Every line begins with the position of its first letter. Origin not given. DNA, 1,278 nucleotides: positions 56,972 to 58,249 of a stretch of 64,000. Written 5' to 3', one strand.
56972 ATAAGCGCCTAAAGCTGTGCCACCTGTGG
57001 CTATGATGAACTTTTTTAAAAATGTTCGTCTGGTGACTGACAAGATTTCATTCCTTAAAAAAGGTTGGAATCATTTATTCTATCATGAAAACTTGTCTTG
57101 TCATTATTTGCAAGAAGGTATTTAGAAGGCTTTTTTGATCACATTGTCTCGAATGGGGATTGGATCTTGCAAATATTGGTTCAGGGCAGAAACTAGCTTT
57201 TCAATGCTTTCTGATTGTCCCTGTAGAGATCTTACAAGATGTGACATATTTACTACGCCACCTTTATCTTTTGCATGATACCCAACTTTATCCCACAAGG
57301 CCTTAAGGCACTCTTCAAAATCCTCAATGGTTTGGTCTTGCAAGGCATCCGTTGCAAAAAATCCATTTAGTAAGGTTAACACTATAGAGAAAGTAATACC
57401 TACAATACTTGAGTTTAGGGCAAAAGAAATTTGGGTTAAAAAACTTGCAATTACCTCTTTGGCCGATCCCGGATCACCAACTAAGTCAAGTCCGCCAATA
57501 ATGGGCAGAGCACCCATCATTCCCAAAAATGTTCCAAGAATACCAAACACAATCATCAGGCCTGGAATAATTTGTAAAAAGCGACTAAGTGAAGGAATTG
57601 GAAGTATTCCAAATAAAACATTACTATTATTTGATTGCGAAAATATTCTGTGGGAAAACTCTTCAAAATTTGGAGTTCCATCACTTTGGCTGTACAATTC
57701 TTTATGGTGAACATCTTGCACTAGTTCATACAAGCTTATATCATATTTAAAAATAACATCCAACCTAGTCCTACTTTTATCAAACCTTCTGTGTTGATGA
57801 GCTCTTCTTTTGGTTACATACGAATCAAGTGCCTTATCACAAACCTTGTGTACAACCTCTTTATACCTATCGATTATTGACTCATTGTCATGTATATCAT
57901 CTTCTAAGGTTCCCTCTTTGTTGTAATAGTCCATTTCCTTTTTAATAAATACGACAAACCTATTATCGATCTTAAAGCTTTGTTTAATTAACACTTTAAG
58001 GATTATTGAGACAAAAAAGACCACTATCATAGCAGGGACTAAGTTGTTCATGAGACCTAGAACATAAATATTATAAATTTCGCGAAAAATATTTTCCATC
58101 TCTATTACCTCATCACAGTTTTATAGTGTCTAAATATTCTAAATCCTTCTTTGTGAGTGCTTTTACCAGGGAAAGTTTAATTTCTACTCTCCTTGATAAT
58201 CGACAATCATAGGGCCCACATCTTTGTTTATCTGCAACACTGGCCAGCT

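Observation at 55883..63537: Four co-directional genes: SpeE-like/CX3CP membrane fusion, MotB-like giant coiled coil, ExbB/MotA-like channel, Tat-signal radical SAM enzyme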

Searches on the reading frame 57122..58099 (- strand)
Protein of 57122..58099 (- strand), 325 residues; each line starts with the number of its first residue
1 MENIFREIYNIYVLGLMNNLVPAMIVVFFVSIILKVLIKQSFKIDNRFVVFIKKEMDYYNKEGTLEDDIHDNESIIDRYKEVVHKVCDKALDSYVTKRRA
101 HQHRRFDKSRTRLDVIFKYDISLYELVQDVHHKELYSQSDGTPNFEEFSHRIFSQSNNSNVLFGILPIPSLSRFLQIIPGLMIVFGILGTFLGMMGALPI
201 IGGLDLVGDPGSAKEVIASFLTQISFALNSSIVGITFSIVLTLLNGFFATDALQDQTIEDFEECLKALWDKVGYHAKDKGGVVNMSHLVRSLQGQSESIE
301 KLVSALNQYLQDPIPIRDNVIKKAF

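Call 3: search_protein_families(library=pfam, proteins=[window:57122-58099:-], max_evalue=0.1)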
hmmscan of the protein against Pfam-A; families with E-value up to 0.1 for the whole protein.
window:57122-58099:- (325 aa): 2 families
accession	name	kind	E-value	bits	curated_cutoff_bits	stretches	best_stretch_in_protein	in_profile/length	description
PF01618.21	MotA_ExbB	-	0.00017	21.8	22.9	1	173-251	47-117/127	MotA/TolQ/ExbB proton channel family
PF22373.2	MG491_central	-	0.046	14.5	27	0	260-323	46-109/132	Organelle protein MG491, central domain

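Call 4: search_protein_families(library=ncbifam, proteins=[window:57122-58099:-], max_evalue=0.1)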
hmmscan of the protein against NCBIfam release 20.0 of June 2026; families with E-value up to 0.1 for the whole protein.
window:57122-58099:- (325 aa): 6 families
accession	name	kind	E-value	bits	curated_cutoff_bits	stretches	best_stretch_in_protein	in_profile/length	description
NF033916.0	antiphage_ZorA_3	subfamily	8e-08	31.6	250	1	169-271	18-114/509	anti-phage ZorAB system protein ZorA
NF041794.1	1_anti-phage_ZorA1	equivalog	5e-07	28.5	750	1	165-271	122-222/729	type I Zorya anti-phage system protein ZorA1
NF033917.0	antiphage_ZorA_4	subfamily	9.2e-07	28.1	500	1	173-251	57-131/413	anti-phage ZorAB system protein ZorA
NF033915.0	antiphage_ZorA_2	subfamily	9.4e-07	28.2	100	1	171-272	104-202/383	anti-phage ZorAB system protein ZorA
NF041792.2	2_anti-phage_ZorA2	equivalog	4.7e-05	22.1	700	1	172-259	43-123/550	type II Zorya anti-phage system protein ZorA2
NF033914.0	antiphage_ZorA_1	subfamily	0.0026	16.1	190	1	175-249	108-182/619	anti-phage ZorAB system protein ZorA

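Call 5: search_protein_families(library=padloc, proteins=[window:57122-58099:-], max_evalue=0.1)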
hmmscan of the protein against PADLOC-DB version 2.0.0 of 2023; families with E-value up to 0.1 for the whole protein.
window:57122-58099:- (325 aa): 18 families
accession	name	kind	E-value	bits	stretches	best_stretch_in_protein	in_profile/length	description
PDLC00638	ZorA2|ZorA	-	3.3e-11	40.7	1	172-298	43-157/545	MotA/ExbB/TolQ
PDLC00603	ZorA1|ZorA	-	8.4e-09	32.5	1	164-271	119-220/727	MotA/ExbB/TolQ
PDLC00640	ZorA2|ZorA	-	1.7e-06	25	1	172-298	42-154/590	MotA/ExbB/TolQ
PDLC00650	ZorA3|ZorA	-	4.4e-06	23.5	1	166-248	100-180/1063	MotA/ExbB/TolQ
PDLC00595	ZorA1|ZorA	-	1.2e-05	22.3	1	175-244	138-207/487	MotA/ExbB/TolQ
PDLC00649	ZorA3|ZorA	-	1.4e-05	21.7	1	166-253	100-185/698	MotA/ExbB/TolQ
PDLC00597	ZorA1|ZorA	-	3e-05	20.9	1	172-267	105-197/683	MotA/ExbB/TolQ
PDLC00605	ZorA1|ZorA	-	3.3e-05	20.4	1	175-265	165-253/700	MotA/ExbB/TolQ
PDLC00647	ZorA3|ZorA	-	0.00011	18.8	1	166-248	105-185/780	MotA/ExbB/TolQ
PDLC00601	ZorA1|ZorA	-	0.00012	18.9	1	172-253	132-212/699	MotA/ExbB/TolQ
PDLC00637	ZorA2|ZorA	-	0.00024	18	1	178-297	44-142/420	MotA/ExbB/TolQ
PDLC00604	ZorA1|ZorA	-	0.00048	16.7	1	172-244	137-206/639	MotA/ExbB/TolQ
PDLC00602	ZorA1|ZorA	-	0.00082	16.2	1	179-259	132-206/648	MotA/ExbB/TolQ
PDLC00648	ZorA3|ZorA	-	0.0009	16.1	1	166-246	99-177/692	MotA/ExbB/TolQ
PDLC00600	ZorA1|ZorA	-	0.01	12.4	1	174-244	139-204/677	MotA/ExbB/TolQ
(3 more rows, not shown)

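Call 17: find_homologous_proteins(query=window:57122-58099:-, max_evalue=0.001)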
Query window:57122-58099:- (325 aa): 2 proteins with E <= 0.001 among 1159 candidates.
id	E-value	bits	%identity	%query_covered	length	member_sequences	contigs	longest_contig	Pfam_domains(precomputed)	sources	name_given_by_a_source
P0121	2.5e-210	715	100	100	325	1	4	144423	PF28082.1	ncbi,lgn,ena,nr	ncbi:MAG: hypothetical protein ISR65_02680 [Bacteriovoracaceae bacterium]|nr:hypothetical protein [B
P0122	5.9e-5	41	40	22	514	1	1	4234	PF28082.1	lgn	-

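Call 44: search_protein_representatives(protein=window:57122-58099:-)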
Query: 325 residues. Proteins with E-value up to 0.001 (for the whole library): 152; up to 1e-10: 103; up to 1e-30: 2. The best 150 are listed.
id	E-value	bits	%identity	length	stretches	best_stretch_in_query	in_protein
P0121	8.1e-211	714.9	100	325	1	1-325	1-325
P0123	6.6e-31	124.1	32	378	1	18-272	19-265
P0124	2.7e-30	122.0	30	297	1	18-272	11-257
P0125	2.9e-30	121.9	30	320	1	18-270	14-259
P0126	7.3e-30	120.6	30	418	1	19-278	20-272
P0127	7.9e-30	120.5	29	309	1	14-272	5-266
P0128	9.6e-30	120.2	32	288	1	18-277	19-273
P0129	6.0e-29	117.6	34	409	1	10-270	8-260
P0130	4.4e-28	114.8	28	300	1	12-272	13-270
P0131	4.4e-28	114.8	30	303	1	16-282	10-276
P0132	6.8e-28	114.1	27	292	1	12-273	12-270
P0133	2.5e-27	112.3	31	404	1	18-270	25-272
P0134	2.7e-27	112.2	31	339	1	8-272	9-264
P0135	3.6e-27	111.8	35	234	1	97-275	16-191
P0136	4.3e-27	111.5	29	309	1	8-281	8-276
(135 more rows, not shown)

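Call 47: find_related_loci(query=A4, collection=metagenome_contigs, flank=8000)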
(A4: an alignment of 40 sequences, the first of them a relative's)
Query A4 (325 aa) in metagenome_contigs; peptide patterns used: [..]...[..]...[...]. (x = any residue, [..] = any of these).
600 stretches matched a pattern (row limit reached: there are more); 263 encode a relative of the query (tblastn E <= 1e-3); the best 80 are kept; 80 distinct loci.
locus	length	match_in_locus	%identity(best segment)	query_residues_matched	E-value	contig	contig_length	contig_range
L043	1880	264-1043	30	3-271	4e-35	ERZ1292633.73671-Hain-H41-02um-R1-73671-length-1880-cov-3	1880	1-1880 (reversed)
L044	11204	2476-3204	30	20-269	1e-34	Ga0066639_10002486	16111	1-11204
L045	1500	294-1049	32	20-280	4e-35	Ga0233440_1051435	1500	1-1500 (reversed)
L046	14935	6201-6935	32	20-272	7e-34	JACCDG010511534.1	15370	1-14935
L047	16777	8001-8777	33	7-273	2e-33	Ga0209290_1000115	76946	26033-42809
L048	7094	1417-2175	30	19-279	4e-33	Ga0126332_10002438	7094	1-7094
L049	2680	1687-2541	29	16-323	5e-33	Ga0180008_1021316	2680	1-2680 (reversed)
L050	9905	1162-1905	29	18-272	1e-32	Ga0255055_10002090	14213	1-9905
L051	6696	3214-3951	30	18-269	9e-33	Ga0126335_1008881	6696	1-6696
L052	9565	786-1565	32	7-273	2e-32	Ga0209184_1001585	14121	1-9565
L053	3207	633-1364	32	20-271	2e-32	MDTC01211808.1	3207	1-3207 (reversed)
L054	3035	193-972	32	7-273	1e-32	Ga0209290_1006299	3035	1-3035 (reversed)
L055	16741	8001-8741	33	20-273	2e-32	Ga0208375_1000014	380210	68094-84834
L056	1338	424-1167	29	18-271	9e-33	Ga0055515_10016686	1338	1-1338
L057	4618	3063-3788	30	20-270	5e-32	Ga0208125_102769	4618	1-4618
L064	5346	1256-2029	31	7-272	3e-31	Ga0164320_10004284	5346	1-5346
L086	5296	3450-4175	31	20-270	4e-30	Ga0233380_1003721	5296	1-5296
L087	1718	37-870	26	20-313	4e-30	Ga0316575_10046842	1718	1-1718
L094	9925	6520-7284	29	10-272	5e-29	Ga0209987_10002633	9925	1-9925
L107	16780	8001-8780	25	13-270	1e-28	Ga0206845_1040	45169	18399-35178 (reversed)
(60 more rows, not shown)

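Call 50: search_protein_families(library=pfam, proteins=[L107:8952-11441:+, L086:4442-5296:+, L064:2466-2792:+, L050:2064-2840:+, L094:8057-8995:+, L087:1095-1559:+, L047:1775-2536:+, L051:5425-6090:+], max_evalue=0.01)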
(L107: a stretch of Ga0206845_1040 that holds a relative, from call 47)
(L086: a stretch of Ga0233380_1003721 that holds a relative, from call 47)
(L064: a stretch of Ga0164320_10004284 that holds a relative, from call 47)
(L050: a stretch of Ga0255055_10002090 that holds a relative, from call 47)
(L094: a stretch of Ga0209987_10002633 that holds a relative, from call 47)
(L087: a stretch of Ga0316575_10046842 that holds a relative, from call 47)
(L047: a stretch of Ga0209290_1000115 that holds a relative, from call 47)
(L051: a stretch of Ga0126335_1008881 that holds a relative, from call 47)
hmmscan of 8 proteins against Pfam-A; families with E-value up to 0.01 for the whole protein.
L107:8952-11441:+ (829 aa): 2 families
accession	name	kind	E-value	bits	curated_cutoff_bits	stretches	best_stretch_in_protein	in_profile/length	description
PF00498.31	FHA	-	1.8e-10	41.6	20.7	1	31-96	2-67/67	FHA domain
PF16697.10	Yop-YscD_cpl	-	3.9e-05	24.3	33.2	1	18-97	8-85/94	Inner membrane component of T3SS, cytoplasmic domain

L086:4442-5296:+ (285 aa): 2 families
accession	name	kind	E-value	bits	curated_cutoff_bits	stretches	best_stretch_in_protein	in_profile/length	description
PF16697.10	Yop-YscD_cpl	-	5.4e-08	33.4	33.2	1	23-84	18-78/94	Inner membrane component of T3SS, cytoplasmic domain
PF00498.31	FHA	-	8.4e-06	26.6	20.7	1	24-89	1-66/67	FHA domain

L064:2466-2792:+ (108 aa): 1 family
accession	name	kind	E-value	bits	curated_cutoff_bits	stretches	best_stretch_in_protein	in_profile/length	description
PF11743.13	DUF3301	-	5.2e-26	90.6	25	1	8-100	2-94/95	Protein of unknown function (DUF3301)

L050:2064-2840:+ (258 aa): 0 families

L094:8057-8995:+ (312 aa): 1 family
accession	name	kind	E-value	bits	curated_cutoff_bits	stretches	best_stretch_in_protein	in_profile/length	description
PF00691.25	OmpA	-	2.8e-20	72.9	27.2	1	194-295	1-98/98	OmpA family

L087:1095-1559:+ (154 aa): 1 family
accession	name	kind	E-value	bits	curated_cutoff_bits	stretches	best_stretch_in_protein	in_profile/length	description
PF00027.35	cNMP_binding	-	1.4e-17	63.9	27.5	1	31-117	2-89/89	Cyclic nucleotide-binding domain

L047:1775-2536:+ (253 aa): 4 families
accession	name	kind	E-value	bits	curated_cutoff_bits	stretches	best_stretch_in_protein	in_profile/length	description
PF00106.31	adh_short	-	2.2e-43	148.5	26.6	1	8-203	3-193/195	short chain dehydrogenase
PF13561.12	adh_short_C2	-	1e-38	133.7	27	1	14-229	3-214/236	Enoyl-(Acyl carrier protein) reductase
PF08659.16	KR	-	6.4e-08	33.2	22.6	1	9-163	4-153/180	KR domain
PF01370.27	Epimerase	-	0.00072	19.5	20.9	1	9-149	2-120/240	NAD dependent epimerase/dehydratase family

L051:5425-6090:+ (221 aa): 1 family
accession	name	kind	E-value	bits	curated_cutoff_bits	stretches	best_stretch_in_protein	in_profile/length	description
PF02493.26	MORN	-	1.7e-46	153.8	22.5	6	159-179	1-21/23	MORN repeat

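Call 57: find_homologous_proteins(query=A4, max_evalue=1e-10)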
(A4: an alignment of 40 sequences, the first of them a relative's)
Query A4 (40 sequences) (325 aa, profile of the alignment): 27 proteins with E <= 1e-10 among 8000 candidates.
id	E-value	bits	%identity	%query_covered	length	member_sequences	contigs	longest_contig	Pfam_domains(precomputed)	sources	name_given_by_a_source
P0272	2.5e-105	370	30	78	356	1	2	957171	-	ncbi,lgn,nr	ncbi:MAG: hypothetical protein H6621_08760 [Halobacteriovoraceae bacterium]|nr:hypothetical protein 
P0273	8.1e-104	365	33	81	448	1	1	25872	-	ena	-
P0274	2.3e-95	337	36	48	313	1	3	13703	-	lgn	-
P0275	2.5e-82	295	34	42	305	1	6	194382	-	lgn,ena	-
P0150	6.2e-82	293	25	91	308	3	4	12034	-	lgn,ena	-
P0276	1.8e-79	285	31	52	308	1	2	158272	-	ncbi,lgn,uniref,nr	ncbi:hypothetical protein [Pseudobacteriovorax antillogorgiicola]|uniref:MotA/TolQ/ExbB proton chann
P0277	3.7e-79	284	33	42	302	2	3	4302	-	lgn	-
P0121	6.7e-79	283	100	100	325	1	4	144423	PF28082.1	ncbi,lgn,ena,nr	ncbi:MAG: hypothetical protein ISR65_02680 [Bacteriovoracaceae bacterium]|nr:hypothetical protein [B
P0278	8.7e-79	283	28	84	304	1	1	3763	-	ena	-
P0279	2.7e-78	281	25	94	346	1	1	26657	-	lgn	-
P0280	5.4e-78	280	26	78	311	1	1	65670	-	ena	-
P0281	1.6e-77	279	31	51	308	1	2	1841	-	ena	-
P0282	1.5e-76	276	28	78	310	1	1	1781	-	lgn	-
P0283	9.9e-76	273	25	84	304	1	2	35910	-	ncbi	-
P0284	2.4e-75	272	25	79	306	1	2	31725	-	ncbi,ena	-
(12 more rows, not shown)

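Call 58: find_encoding_contigs(protein=P0272, flank=9000, max_places=2)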
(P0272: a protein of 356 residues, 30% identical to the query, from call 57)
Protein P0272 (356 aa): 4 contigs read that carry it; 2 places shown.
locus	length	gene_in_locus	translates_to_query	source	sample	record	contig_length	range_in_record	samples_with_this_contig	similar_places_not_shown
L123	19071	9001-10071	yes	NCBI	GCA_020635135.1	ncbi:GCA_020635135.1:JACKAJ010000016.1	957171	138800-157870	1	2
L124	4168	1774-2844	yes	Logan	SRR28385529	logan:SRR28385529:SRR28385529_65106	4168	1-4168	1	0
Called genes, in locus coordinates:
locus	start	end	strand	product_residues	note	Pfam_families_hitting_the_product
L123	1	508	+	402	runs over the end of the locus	PF07075:NamZ_N, PF20732:NamZ_C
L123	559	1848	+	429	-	PF00989:PAS, PF13426:PAS_9, PF08447:PAS_3, PF00512:HisKA, PF02518:HATPase_c, PF14501:HATPase_c_5 (faint)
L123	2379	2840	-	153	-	PF00072:Response_reg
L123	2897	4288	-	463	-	PF13487:HD_5, PF01966:HD (weak)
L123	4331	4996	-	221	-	PF13489:Methyltransf_23, PF08242:Methyltransf_12, PF08241:Methyltransf_11 (weak)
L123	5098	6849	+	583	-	PF00654:Voltage_CLC, PF00571:CBS (weak)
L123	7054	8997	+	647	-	-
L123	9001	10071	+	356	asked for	-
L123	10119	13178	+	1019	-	-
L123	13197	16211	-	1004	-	PF00027:cNMP_binding (weak), PF02463:SMC_N (weak), PF00664:ABC_membrane, PF00005:ABC_tran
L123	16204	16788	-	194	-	PF26002:Beta-barrel_AprE (weak)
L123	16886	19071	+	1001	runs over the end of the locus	PF00027:cNMP_binding (weak), PF03412:Peptidase_C39, PF00664:ABC_membrane, PF00005:ABC_tran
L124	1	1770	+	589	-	?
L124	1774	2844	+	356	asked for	-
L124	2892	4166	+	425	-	?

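Call 59: find_encoding_contigs(protein=P0276, flank=9000, max_places=2)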
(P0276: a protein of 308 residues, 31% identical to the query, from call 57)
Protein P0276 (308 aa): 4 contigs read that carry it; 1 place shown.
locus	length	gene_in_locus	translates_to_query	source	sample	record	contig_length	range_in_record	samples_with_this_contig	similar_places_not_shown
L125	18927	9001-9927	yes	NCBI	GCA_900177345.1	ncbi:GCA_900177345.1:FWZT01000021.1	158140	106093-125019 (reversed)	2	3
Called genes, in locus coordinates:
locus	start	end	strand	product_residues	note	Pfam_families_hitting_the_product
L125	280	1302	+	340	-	PF03372:Exo_endo_phos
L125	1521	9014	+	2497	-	-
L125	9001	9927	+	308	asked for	-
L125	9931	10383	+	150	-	PF00027:cNMP_binding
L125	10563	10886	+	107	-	-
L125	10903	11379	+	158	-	PF13473:Cupredoxin_1 (faint), PF00127:Copper-bind (weak)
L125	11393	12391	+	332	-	PF03150:CCP_MauG, PF00034:Cytochrom_C (weak)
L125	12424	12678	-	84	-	-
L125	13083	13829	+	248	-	PF00106:adh_short, PF08659:KR, PF23441:SDR, PF13561:adh_short_C2, PF08643:DUF1776 (faint)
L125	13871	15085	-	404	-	PF09949:APP1_cat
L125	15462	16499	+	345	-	PF04055:Radical_SAM, PF12345:DUF3641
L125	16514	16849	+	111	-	PF02627:CMD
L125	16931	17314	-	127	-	PF00072:Response_reg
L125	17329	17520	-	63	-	-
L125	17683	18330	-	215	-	PF01227:GTP_cyclohydroI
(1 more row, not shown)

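Call 71: predict_structure(alignment_id=A5)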
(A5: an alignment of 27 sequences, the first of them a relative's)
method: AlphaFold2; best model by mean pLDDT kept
length: 325 residues; sequences in the alignment: 27
mean_pLDDT: 76.4   pTM: 0.66
mean pLDDT of the five models: 76.4, 74.2, 73.3, 73.1, 71.5
residues with pLDDT >= 90: 95; 70-90: 119; 50-70: 70; < 50: 41
segments of 3 or more residues with pLDDT < 50: 105-117, 135-139, 277-287, 313-317, 319-321, 323-325
pLDDT, mean of each block of 10 residues (from residue 1): 85 89 96 93 87 82 61 64 75 69 50 47 63 52 81 81 87 95 97 90 81 88 94 98 94 91 86 55 49 64 67 50 45
secondary structure, 60 per line:
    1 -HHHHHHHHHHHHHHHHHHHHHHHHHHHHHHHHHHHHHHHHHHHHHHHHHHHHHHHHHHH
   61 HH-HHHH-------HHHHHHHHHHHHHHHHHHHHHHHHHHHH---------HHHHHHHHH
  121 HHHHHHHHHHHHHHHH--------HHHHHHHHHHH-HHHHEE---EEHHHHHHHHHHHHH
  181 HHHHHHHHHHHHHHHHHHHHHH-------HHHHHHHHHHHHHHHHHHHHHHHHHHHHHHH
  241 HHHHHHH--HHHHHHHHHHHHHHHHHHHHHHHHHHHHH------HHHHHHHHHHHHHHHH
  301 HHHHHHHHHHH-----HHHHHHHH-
elements in order: H2-62 H64-67 H75-102 H112-136 H145-155 H157-160 H168-202 H210-247 H250-278 H285-311 H317-324

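Call 74: fold_search(model_id=the predicted structure, library=pdb)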
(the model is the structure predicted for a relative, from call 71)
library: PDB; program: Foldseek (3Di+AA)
matches with E <= 10: 273; with E <= 0.001: 0
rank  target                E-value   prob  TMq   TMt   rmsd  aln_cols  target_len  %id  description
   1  5sv0_I                3.8e-03  1.00  0.27  0.36  11.1       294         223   14  Structure of the ExbB/ExbD complex from E. coli at pH 7.0 (released 2016-09-28)
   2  5sv0_A                6.0e-03  1.00  0.28  0.35  10.1       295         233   13  Structure of the ExbB/ExbD complex from E. coli at pH 7.0 (released 2016-09-28)
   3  5zfp_B                6.9e-03  1.00  0.28  0.37  12.1       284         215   12  Structure of the ExbB/ExbD hexameric complex (released 2018-05-09)
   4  8qyk_A                8.3e-03  1.00  0.33  0.40  18.3       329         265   17  Zorya anti-bacteriophage defense system ZorAB, ZorA delta_359-592, ZorA tail middle deletion. (released 2024-11-06)
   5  8qyh_A                8.7e-03  1.00  0.45  0.53  16.5       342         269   15  Zorya anti-bacteriophage defense system ZorAB ZorA E86A_E89A, Calcium binding site mutation (released 2024-11-06)
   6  6tyi_A                9.1e-03  0.99  0.28  0.36  10.3       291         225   13  ExbB-ExbD complex in MSP1E3D1 nanodisc (released 2019-10-16)
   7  5sv0_B                9.1e-03  0.94  0.21  0.26  13.2       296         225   13  Structure of the ExbB/ExbD complex from E. coli at pH 7.0 (released 2016-09-28)
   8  8vvn_C                1.2e-02  1.00  0.29  0.38   9.2       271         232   14  Cryo-EM structure of a type I ZorAB complex from Shewanella sp. strain ANA-3 (released 2025-02-05)
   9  9k49_B                1.2e-02  0.99  0.27  0.34   9.6       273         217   13  Cryo-EM structure of inner membrane TolQRA complex in CYMAL-6-Neopentyl Glycol detergent micelles (released 2025-07-09)
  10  5sv0_G                1.5e-02  1.00  0.38  0.51   9.0       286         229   15  Structure of the ExbB/ExbD complex from E. coli at pH 7.0 (released 2016-09-28)
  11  9ddm_E                1.9e-02  1.00  0.32  0.42   9.3       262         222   14  E. coli TolAQR conformation I (released 2025-07-09)
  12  5sv1_F                1.9e-02  0.99  0.28  0.37  12.3       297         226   13  Structure of the ExbB/ExbD complex from E. coli at pH 4.5 (released 2016-09-28)
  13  9ddn_E                2.0e-02  1.00  0.33  0.43   9.1       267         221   13  E. coli TolAQR conformation II (released 2025-07-09)
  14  5sv0_D                2.4e-02  0.99  0.27  0.36  10.8       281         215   14  Structure of the ExbB/ExbD complex from E. coli at pH 7.0 (released 2016-09-28)
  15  9ddo_A                2.8e-02  0.99  0.29  0.37  11.0       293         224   14  E. coli TonB-ExbBD TonB bound to ExbB chain C (released 2025-07-09)
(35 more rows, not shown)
